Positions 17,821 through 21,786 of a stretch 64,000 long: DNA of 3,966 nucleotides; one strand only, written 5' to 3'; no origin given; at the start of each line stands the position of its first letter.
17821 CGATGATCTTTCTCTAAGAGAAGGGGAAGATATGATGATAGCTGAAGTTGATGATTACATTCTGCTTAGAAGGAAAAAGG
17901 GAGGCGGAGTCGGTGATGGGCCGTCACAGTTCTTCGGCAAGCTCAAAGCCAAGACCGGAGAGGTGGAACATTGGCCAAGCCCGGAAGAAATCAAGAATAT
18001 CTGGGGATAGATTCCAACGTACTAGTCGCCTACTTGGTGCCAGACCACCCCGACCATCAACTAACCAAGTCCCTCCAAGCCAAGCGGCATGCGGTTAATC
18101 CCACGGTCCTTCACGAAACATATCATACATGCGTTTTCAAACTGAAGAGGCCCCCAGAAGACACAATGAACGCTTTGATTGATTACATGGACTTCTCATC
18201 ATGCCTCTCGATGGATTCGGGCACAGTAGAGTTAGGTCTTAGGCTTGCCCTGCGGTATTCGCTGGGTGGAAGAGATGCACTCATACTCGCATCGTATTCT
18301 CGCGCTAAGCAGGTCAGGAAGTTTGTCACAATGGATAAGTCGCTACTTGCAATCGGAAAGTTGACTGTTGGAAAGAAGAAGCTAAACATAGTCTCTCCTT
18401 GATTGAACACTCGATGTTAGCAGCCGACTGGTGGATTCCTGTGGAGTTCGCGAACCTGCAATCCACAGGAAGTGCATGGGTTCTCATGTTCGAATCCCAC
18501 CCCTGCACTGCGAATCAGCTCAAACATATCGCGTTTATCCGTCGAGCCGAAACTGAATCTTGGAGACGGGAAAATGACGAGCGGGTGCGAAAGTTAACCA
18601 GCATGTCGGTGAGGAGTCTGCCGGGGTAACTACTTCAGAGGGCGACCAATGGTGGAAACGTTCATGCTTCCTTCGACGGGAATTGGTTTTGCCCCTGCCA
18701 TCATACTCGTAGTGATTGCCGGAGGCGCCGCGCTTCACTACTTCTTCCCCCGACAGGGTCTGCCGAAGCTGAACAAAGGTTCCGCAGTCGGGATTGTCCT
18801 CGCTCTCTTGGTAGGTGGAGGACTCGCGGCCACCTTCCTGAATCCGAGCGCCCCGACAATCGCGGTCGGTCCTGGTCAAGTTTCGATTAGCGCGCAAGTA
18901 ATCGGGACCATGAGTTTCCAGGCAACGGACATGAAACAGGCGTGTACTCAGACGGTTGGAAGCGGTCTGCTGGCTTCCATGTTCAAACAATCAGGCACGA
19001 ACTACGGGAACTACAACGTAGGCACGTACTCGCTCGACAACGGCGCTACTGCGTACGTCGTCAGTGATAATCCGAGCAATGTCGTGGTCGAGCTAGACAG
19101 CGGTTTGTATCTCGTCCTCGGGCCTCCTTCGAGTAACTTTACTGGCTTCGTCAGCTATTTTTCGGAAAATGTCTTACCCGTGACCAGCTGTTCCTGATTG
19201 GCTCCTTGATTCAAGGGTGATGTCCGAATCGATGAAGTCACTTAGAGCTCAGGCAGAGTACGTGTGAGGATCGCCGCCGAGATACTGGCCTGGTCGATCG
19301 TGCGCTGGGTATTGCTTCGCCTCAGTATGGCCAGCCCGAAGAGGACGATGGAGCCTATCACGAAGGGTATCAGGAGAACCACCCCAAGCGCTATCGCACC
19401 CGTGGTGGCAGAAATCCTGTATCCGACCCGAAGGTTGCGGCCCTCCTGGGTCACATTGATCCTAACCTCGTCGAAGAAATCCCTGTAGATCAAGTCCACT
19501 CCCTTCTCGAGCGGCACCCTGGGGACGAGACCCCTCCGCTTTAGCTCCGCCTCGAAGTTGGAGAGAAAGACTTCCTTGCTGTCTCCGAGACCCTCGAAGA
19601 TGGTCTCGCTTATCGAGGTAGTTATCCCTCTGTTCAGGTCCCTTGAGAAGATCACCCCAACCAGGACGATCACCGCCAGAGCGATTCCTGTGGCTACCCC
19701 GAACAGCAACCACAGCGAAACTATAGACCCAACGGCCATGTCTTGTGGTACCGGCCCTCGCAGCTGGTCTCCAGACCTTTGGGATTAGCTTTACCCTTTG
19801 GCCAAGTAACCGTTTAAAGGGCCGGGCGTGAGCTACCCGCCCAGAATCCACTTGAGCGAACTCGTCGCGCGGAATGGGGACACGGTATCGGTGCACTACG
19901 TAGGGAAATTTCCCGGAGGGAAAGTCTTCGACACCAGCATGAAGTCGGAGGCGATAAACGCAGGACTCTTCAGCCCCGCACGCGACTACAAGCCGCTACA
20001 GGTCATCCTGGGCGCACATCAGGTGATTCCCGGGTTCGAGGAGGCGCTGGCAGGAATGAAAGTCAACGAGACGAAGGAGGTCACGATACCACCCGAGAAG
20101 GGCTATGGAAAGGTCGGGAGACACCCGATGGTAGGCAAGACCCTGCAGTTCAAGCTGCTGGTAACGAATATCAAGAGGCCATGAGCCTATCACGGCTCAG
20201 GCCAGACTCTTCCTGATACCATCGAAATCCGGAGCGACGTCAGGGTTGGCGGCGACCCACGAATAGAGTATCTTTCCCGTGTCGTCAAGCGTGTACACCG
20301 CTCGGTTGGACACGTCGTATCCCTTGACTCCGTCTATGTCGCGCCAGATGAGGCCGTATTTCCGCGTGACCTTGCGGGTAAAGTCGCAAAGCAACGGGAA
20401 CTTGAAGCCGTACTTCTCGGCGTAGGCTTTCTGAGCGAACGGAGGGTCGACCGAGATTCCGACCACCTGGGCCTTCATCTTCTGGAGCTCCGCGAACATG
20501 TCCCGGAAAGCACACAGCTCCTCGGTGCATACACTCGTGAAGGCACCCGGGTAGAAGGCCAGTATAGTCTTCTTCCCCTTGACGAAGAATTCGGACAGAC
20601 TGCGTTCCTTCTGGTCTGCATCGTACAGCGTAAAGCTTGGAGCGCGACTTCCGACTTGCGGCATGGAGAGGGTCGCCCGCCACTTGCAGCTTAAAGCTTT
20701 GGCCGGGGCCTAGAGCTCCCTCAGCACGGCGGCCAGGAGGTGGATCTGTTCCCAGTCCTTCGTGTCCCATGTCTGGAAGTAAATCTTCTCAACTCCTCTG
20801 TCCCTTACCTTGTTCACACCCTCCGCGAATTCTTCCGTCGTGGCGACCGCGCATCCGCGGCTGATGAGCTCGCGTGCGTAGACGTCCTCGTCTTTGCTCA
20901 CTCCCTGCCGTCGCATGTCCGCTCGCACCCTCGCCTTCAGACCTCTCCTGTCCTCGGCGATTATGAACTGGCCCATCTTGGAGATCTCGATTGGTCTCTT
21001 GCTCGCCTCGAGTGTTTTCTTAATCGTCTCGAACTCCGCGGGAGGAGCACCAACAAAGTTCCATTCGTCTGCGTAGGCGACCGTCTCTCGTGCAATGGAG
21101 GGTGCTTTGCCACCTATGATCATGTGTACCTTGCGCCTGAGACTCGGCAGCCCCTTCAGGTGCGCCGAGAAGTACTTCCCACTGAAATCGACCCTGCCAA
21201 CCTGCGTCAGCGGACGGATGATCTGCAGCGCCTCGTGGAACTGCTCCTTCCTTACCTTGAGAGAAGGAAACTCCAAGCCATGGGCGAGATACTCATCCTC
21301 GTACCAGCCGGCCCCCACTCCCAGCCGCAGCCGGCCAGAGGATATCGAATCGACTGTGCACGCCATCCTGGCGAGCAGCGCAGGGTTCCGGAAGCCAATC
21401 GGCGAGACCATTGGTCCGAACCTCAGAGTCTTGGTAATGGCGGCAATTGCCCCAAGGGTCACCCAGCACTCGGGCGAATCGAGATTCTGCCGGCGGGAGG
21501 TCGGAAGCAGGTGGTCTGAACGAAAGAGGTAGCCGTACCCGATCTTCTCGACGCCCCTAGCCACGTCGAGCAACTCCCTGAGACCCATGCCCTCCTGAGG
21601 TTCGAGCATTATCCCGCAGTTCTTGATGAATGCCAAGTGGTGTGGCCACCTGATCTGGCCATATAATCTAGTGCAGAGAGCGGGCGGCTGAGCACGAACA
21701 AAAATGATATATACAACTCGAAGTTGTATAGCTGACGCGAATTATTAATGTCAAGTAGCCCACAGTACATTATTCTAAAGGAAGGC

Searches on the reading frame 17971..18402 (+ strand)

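Call 50: search_protein_families(library=pfam, proteins=[window:17971-18402:+], max_evalue=0.001)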
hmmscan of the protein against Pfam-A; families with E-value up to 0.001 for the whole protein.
window:17971-18402:+ (143 aa): 1 family
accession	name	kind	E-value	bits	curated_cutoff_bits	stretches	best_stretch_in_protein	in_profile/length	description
PF01850.27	PIN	-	5.5e-08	33.9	23.6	1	13-129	3-118/120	PIN domain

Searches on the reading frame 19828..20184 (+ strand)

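Call 3: search_protein_families(library=pfam, proteins=[window:19828-20184:+], max_evalue=0.01)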
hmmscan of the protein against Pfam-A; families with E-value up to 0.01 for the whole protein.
window:19828-20184:+ (118 aa): 1 family
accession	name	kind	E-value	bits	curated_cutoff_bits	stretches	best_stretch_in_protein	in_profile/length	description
PF00254.34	FKBP_C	-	5.4e-22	78.4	21.1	1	14-109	5-90/94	FKBP-type peptidyl-prolyl cis-trans isomerase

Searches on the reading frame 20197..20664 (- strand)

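Call 3: search_protein_families(library=pfam, proteins=[window:20197-20664:-], max_evalue=0.01)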
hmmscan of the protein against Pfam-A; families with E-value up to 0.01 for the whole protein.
window:20197-20664:- (155 aa): 4 families
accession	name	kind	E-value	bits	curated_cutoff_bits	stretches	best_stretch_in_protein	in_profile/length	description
PF00578.27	AhpC-TSA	-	5e-35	120.6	26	1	4-134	1-123/124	AhpC/TSA family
PF08534.16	Redoxin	-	3e-23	82.7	26.6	1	3-142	1-139/148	Redoxin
PF13911.12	AhpC-TSA_2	-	0.00046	21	27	1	54-105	3-54/114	AhpC/TSA antioxidant enzyme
PF02630.20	SCO1-SenC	-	0.0017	18.7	22.8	1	10-79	3-72/134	SCO1/SenC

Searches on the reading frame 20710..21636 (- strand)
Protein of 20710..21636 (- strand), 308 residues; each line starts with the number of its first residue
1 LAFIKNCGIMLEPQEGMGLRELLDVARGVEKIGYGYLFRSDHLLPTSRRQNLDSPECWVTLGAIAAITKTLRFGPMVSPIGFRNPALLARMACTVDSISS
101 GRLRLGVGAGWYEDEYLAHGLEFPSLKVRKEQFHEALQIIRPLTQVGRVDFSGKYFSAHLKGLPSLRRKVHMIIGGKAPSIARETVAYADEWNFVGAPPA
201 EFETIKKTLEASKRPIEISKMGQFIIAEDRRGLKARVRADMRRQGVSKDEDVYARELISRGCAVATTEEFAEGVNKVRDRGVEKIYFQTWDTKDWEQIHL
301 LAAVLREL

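Call 3: search_protein_families(library=pfam, proteins=[window:20710-21636:-], max_evalue=0.01)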
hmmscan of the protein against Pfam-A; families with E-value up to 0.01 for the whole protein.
window:20710-21636:- (308 aa): 1 family
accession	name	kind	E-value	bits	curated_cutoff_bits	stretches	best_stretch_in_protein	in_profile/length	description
PF00296.26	Bac_luciferase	-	3.7e-38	132.1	27.9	1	15-283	19-289/314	Luciferase-like monooxygenase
